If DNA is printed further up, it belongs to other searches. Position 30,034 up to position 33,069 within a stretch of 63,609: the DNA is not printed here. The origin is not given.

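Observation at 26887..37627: Stripped-down chromosomal TraL-E-K-B-V-C type IV secretion-like module with no DNA-transfer genes, followed by lipoprotein / bPH / SH3b / M23 envelope genes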

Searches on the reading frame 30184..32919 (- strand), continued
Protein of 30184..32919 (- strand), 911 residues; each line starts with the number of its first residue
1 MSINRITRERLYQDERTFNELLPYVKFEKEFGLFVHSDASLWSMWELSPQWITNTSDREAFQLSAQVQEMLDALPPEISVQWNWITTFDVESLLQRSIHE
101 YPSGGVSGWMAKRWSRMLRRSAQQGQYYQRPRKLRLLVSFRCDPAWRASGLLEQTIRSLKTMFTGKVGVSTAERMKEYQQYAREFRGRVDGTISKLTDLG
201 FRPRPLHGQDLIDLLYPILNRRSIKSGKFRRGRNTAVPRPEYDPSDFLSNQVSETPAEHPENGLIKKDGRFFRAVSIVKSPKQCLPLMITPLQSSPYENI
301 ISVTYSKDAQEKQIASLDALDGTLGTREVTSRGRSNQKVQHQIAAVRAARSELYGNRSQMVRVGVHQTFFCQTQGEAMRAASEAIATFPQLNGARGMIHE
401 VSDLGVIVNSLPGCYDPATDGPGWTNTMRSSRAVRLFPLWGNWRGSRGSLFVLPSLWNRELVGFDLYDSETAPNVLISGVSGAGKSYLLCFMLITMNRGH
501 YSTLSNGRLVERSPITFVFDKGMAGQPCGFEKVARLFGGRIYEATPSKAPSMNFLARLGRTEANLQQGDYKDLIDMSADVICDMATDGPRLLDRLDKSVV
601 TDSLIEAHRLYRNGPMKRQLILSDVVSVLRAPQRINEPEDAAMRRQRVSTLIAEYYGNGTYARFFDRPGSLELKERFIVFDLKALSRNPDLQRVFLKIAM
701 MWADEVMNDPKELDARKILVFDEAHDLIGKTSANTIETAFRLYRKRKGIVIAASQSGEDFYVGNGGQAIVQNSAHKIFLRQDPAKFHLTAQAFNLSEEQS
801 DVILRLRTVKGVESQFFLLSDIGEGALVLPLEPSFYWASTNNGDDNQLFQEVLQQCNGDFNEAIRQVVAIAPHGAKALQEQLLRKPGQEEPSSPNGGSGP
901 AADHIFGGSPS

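Call 33: search_protein_representatives(protein=window:30184-32919:-)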
Query: 911 residues. Proteins with E-value up to 0.001 (for the whole library): 1932; up to 1e-10: 727; up to 1e-30: 46. The best 150 are listed.
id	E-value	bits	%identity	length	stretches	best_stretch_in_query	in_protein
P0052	0.0e+00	1481.0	71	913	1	1-884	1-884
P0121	1.5e-127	443.3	57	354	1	1-351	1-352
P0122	1.1e-85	304.9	54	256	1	1-239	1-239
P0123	3.8e-61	223.7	51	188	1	2-187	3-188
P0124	6.1e-61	223.0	31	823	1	20-867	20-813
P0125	1.9e-59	218.0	89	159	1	707-824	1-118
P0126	6.4e-52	193.1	60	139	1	1-139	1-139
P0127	1.0e-47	179.2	28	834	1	6-868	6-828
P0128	1.1e-44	169.2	26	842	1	9-874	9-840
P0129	5.3e-43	163.6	43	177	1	1-165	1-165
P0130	1.3e-42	162.3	65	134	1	779-900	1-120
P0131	3.4e-42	160.9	70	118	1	792-907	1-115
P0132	5.9e-42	160.2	28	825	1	18-853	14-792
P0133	6.6e-42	160.0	27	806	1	9-865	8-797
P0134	1.3e-39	152.4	25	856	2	347-874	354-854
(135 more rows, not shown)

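Call 34: find_encoding_contigs(protein=P0124, flank=10000, max_places=3)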
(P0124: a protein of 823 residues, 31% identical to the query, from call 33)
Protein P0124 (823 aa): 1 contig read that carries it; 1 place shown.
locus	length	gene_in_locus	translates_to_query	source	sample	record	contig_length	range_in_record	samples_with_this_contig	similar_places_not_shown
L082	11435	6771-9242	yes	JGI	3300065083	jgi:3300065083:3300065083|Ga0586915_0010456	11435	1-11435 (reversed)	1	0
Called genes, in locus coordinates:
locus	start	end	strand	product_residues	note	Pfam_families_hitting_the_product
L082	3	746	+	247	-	?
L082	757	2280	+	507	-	PF22039:HUTI_composite_bact (faint), PF01979:Amidohydro_1, PF07969:Amidohydro_3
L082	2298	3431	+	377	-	PF01979:Amidohydro_1, PF07969:Amidohydro_3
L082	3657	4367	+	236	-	PF06586:TraK_N (weak), PF23536:TraK_C (weak)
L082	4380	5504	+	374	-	PF03743:TrbI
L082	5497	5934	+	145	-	PF09676:TraV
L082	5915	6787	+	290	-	-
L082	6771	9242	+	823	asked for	PF11130:TraC_F_IV, PF01580:FtsK_SpoIIIE (weak), PF19044:P-loop_TraG, PF10412:TrwB_AAD_bind (faint), PF12846:AAA_10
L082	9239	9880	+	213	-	-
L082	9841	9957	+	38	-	-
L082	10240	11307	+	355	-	PF13531:SBP_bac_11, PF01547:SBP_bac_1 (weak), PF13416:SBP_bac_8, PF13343:SBP_bac_6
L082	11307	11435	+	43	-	?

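Call 35: find_encoding_contigs(protein=P0112, flank=10000, max_places=2)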
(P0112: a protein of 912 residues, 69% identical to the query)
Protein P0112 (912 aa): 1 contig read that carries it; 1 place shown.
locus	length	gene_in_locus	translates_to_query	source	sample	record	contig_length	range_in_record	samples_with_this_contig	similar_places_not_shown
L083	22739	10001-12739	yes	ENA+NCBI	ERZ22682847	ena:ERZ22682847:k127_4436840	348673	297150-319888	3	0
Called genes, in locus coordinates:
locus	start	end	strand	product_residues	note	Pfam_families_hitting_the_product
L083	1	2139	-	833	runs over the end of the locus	-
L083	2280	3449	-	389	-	PF04551:GcpE, PF26540:GcpE_C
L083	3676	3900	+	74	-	-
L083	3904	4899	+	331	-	PF05686:Glyco_transf_90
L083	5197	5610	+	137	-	-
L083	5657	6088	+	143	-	-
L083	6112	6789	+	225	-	-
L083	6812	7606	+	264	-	-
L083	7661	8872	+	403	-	PF03743:TrbI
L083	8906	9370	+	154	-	-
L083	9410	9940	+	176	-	-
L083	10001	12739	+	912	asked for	PF11130:TraC_F_IV, PF19044:P-loop_TraG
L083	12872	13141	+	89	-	-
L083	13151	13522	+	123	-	-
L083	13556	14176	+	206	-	PF03703:bPH_2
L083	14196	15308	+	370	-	PF26095:CC_Bre1 (faint), PF06347:SH3_4 (weak), PF08239:SH3_3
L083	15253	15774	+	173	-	PF01551:Peptidase_M23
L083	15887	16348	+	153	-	-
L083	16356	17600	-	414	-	PF07394:DUF1501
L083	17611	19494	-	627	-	PF08811:DUF1800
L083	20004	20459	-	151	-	PF00293:NUDIX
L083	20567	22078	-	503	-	-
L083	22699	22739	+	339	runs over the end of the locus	PF01507:PAPS_reduct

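Call 36: find_encoding_contigs(protein=P0127, flank=10000, max_places=2)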
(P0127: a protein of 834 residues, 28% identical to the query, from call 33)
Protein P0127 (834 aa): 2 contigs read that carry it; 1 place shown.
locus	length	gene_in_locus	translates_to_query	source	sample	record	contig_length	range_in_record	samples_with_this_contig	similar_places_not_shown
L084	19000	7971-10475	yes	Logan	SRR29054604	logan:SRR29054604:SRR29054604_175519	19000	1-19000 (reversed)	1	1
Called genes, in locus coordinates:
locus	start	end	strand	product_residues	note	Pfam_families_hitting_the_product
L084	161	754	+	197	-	PF14371:DUF4412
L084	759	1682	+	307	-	PF00005:ABC_tran, PF13304:AAA_21 (weak), PF27102:NodI_C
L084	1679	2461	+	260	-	PF01061:ABC2_membrane, PF12698:ABC2_membrane_3 (weak)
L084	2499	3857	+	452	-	PF00202:Aminotran_3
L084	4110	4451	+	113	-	-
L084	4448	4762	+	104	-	PF04956:TrbC (weak)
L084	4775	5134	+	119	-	-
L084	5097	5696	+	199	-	PF11444:DUF2895 (weak), PF05309:TraE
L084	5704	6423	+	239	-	-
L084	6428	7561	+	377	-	PF03743:TrbI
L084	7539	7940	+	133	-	PF09676:TraV (weak)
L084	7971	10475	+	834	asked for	PF11130:TraC_F_IV, PF01580:FtsK_SpoIIIE (weak), PF01935:DUF87, PF10412:TrwB_AAD_bind (faint), PF12846:AAA_10, PF19044:P-loop_TraG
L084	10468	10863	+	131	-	-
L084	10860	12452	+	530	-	PF07660:STN, PF00263:Secretin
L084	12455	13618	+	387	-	-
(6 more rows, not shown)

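Call 37: find_encoding_contigs(protein=P0128, flank=10000, max_places=2)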
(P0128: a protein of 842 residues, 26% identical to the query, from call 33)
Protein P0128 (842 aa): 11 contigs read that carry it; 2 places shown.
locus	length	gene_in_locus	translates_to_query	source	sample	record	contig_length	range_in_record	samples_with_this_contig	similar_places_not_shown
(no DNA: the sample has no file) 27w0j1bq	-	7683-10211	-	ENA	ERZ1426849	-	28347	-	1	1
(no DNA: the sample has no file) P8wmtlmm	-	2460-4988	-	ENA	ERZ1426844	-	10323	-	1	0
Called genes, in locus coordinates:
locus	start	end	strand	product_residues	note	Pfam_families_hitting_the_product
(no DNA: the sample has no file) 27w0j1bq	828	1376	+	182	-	PF02627:CMD (weak)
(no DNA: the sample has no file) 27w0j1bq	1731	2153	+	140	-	PF01381:HTH_3 (faint), PF13560:HTH_31 (faint)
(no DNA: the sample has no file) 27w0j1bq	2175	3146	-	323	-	-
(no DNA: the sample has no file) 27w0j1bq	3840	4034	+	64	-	-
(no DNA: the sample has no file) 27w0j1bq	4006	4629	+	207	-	PF05309:TraE, PF11444:DUF2895 (weak)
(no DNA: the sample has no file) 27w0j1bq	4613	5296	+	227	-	-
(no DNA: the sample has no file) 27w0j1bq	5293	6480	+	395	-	PF03743:TrbI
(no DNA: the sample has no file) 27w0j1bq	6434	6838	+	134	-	PF09676:TraV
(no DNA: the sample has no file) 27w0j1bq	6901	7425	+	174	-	-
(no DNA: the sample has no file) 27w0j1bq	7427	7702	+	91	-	-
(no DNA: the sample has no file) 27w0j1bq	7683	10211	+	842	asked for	PF11130:TraC_F_IV, PF19044:P-loop_TraG, PF12846:AAA_10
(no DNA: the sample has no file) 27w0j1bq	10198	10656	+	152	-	-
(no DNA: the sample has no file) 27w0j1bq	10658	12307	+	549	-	PF07655:Secretin_N_2 (weak), PF00263:Secretin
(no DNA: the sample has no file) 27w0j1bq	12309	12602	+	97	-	-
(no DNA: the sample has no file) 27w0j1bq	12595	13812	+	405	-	-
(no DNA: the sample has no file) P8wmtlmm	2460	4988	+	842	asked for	PF11130:TraC_F_IV, PF19044:P-loop_TraG, PF12846:AAA_10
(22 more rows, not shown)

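Call 48: search_protein_families(library=pfam, max_evalue=0.01, proteins=[L003:1059-3125:-, L003:3125-5137:-, L035:15746-16171:+, L083:15887-16348:+, L067:17316-17813:+, L082:5915-6787:+, L082:9239-9880:+, L067:1713-3857:-])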
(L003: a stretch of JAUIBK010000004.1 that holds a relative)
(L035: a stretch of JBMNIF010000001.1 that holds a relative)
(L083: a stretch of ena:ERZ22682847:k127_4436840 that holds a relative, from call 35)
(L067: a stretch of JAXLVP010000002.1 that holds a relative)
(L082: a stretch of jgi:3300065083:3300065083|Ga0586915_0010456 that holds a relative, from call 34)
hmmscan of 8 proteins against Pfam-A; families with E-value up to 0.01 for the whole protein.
L003:1059-3125:- (688 aa): 2 families
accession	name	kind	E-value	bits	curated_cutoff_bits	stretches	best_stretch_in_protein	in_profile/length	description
PF12696.13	TraG-D_C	-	2.2e-09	37.7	22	1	405-533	3-122/126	TraM recognition site of TraD and TraG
PF10412.15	TrwB_AAD_bind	-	0.0066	15.8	20.5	0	431-533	274-364/387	Type IV secretion-system coupling protein DNA-binding domain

L003:3125-5137:- (670 aa): 0 families

L035:15746-16171:+ (141 aa): 0 families

L083:15887-16348:+ (153 aa): 0 families

L067:17316-17813:+ (165 aa): 0 families

L082:5915-6787:+ (290 aa): 0 families

L082:9239-9880:+ (213 aa): 0 families

L067:1713-3857:- (714 aa): 0 families

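Call 55: find_related_loci(query=A9, collection=genome_contigs, flank=6000)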
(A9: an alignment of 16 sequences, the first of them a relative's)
Query A9 (709 aa) in genome_contigs; peptide patterns used: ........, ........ (x = any residue, [..] = any of these).
222 stretches matched a pattern; 112 encode a relative of the query (tblastn E <= 1e-3); the best 80 are kept; 80 distinct loci.
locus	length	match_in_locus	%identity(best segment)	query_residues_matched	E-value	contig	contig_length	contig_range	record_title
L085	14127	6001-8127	100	1-709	0e+0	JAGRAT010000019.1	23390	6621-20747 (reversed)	MAG: Bdellovibrionales bacterium isolate HKST-UBA25 NODE_19_length_23390_cov_3.273796, whole genome shotgun sequence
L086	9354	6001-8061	74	3-698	0e+0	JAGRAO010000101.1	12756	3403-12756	MAG: Bdellovibrionales bacterium isolate HKST-UBA20 NODE_102_length_12756_cov_3.492941, whole genome shotgun sequence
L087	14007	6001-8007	74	3-688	0e+0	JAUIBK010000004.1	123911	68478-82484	MAG: bacterium isolate 6_bin.32 NODE_271_length_123911_cov_1.160804, whole genome shotgun sequence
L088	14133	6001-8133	71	3-704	0e+0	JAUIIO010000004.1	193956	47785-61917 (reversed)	MAG: bacterium isolate Co_bin.265 NODE_754_length_193956_cov_1.633053, whole genome shotgun sequence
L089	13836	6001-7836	74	3-609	0e+0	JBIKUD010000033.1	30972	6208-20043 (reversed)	MAG: Bdellovibrionota bacterium isolate ME2015-08-07_3300034020_group6_bin153 Rohwer_bin1161_scaffold_764_c1, whole geno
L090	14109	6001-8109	67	3-707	0e+0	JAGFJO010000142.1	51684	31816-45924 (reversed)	MAG: Deltaproteobacteria bacterium isolate mag.25 k127_4309597, whole genome shotgun sequence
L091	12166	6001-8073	66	3-704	0e+0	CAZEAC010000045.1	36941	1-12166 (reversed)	MAG TPA_asm: uncultured Bdellovibrionales bacterium isolate SRP342105_co1_466 genome assembly, contig: NODE_1418_length_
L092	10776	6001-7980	69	3-659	0e+0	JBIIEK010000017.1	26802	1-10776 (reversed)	MAG: Bdellovibrionota bacterium isolate ME2000-09-26pf_3300044610_group1_bin166 Rohwer_bin1165_scaffold_892_c1, whole ge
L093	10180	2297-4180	71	3-624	0e+0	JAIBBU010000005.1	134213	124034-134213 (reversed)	MAG: Oligoflexia bacterium isolate SSF28 NODE_1760_length_134213_cov_7.292476, whole genome shotgun sequence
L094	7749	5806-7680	71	3-622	0e+0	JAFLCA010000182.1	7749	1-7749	MAG: Deltaproteobacteria bacterium isolate UWPOB_DELTA1 gnl_X_BEAILMKM_182, whole genome shotgun sequence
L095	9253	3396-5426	68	3-687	0e+0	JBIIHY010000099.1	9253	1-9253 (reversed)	MAG: Bdellovibrionota bacterium isolate ME2001-08-13pf_3300042453_group1_bin275 Rohwer_bin1166_scaffold_8804_c1, whole g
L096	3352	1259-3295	66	3-701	0e+0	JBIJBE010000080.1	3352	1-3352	MAG: Bdellovibrionota bacterium isolate ME2006-08-03D11_3300047094_group2_bin168 Rohwer_bin1170_scaffold_53618_c1, whole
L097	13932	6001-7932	71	3-646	0e+0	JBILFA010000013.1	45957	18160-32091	MAG: Bdellovibrionota bacterium isolate ME2016-07-29_3300044622_group7_bin22 Rohwer_bin1192_scaffold_260_c1, whole genom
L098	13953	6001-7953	70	3-648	0e+0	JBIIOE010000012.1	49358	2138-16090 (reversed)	MAG: Bdellovibrionota bacterium isolate ME2002-09-27pf_3300034103_group1_bin185 Rohwer_bin1191_scaffold_303_c1, whole ge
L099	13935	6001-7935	70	3-642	0e+0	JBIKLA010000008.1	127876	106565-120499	MAG: Bdellovibrionota bacterium isolate ME2014-08-19_3300042467_group5_bin109 Rohwer_bin1186_scaffold_33_c1, whole genom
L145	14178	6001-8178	60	3-704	0e+0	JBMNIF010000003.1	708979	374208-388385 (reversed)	MAG: Bdellovibrionota bacterium isolate SBF912LR0HQ0111 contig_39137, whole genome shotgun sequence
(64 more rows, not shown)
